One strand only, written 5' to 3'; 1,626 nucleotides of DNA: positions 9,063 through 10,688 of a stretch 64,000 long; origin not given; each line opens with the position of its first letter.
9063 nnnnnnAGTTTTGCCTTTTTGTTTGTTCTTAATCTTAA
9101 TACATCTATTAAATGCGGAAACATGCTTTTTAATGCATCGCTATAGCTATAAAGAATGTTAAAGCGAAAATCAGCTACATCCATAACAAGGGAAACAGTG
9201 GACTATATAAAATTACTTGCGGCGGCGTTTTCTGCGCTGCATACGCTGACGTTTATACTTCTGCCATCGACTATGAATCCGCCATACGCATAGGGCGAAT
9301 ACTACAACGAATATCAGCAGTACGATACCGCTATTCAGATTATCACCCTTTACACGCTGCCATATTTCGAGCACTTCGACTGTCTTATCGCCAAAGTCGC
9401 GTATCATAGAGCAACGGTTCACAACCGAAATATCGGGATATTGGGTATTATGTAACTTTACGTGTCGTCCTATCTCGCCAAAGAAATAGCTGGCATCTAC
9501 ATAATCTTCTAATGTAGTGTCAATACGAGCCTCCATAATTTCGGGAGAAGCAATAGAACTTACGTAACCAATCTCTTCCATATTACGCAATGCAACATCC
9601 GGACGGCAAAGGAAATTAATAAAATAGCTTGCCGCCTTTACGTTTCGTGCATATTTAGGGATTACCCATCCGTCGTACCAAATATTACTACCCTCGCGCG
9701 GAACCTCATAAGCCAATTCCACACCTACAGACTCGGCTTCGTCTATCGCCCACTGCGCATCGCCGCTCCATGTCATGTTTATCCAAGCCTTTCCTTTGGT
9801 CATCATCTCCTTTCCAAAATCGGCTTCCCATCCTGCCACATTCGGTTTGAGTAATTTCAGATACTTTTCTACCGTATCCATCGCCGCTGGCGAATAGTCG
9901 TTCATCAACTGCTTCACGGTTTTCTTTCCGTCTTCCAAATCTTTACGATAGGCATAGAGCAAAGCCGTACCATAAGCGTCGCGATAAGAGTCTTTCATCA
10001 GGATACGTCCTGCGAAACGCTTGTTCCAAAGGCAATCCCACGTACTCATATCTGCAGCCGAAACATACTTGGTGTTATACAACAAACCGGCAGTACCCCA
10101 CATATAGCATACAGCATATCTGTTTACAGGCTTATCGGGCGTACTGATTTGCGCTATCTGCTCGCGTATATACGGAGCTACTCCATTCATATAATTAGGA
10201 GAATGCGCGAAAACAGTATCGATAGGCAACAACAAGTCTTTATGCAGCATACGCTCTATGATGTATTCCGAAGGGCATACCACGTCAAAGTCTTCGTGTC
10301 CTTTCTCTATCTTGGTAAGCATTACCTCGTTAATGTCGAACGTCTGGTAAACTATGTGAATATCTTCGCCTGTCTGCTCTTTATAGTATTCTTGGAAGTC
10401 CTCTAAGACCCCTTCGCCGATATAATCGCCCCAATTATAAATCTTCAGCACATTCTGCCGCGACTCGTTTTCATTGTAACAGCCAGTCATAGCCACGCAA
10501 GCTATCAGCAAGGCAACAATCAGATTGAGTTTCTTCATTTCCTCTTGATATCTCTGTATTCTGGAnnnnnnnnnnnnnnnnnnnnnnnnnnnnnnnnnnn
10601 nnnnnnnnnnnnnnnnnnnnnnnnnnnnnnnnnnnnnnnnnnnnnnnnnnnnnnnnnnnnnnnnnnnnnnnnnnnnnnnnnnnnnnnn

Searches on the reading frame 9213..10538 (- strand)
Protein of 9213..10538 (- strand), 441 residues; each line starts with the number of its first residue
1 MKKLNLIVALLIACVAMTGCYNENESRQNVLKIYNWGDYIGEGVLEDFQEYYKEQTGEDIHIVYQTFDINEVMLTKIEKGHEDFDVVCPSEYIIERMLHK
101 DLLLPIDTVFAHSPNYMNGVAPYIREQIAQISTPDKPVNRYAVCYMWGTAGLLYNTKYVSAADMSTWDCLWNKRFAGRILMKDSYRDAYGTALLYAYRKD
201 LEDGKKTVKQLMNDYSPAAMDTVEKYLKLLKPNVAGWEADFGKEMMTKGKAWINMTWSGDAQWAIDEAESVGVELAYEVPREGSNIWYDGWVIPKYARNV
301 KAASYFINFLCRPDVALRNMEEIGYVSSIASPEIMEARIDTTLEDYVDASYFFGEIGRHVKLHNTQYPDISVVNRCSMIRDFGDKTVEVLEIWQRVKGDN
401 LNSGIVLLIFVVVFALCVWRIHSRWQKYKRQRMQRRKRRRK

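Call 33: find_encoding_contigs(protein=window:9213-10538:-, flank=10000, max_places=5)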
Protein window:9213-10538:- (441 aa): 22 contigs read that carry it; 5 places shown.
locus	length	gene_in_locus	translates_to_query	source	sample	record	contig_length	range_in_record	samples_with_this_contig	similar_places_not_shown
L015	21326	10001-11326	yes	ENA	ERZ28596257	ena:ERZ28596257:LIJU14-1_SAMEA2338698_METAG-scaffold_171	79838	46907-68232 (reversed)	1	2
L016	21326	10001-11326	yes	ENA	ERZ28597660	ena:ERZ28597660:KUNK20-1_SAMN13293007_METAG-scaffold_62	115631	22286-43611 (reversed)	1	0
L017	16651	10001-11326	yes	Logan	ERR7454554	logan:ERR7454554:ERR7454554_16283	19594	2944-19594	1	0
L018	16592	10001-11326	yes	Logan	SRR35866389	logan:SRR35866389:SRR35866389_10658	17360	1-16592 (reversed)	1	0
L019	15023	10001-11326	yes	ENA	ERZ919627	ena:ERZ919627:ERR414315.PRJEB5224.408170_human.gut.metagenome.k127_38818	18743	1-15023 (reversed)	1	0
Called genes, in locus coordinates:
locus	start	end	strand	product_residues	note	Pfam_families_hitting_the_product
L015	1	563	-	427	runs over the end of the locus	PF01225:Mur_ligase (weak), PF08245:Mur_ligase_M, PF02875:Mur_ligase_C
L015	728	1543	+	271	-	PF00809:Pterin_bind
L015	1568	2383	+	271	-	PF19293:CdaA_N, PF02457:DAC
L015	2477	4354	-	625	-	PF12831:FAD_oxidored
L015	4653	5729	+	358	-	PF22544:HYDIN_VesB_CFA65-like_Ig, PF07610:DUF1573, PF22544:HYDIN_VesB_CFA65-like_Ig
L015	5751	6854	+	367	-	PF03308:MeaB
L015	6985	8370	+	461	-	PF00005:ABC_tran, PF13304:AAA_21 (faint), PF08402:TOBE_2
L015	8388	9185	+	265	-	PF00528:BPD_transp_1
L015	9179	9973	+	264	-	PF00528:BPD_transp_1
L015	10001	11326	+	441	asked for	PF01547:SBP_bac_1, PF13416:SBP_bac_8, PF13343:SBP_bac_6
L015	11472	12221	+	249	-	PF12667:NigD_N, PF17415:NigD_C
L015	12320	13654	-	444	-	PF02812:ELFV_dehydrog_N, PF00208:ELFV_dehydrog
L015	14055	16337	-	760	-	PF00390:malic, PF03949:Malic_M, PF01515:PTA_PTB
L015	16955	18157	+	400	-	PF25919:BSH_CusB (faint), PF25917:BSH_RND, PF25944:Beta-barrel_RND, PF25967:RND-MFP_C, PF25989:YknX_C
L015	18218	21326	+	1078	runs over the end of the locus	PF00873:ACR_tran, PF03176:MMPL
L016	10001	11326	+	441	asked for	PF01547:SBP_bac_1, PF13416:SBP_bac_8, PF13343:SBP_bac_6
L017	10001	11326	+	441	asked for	PF01547:SBP_bac_1, PF13416:SBP_bac_8, PF13343:SBP_bac_6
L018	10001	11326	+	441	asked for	PF01547:SBP_bac_1, PF13416:SBP_bac_8, PF13343:SBP_bac_6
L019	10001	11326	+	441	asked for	PF01547:SBP_bac_1, PF13416:SBP_bac_8, PF13343:SBP_bac_6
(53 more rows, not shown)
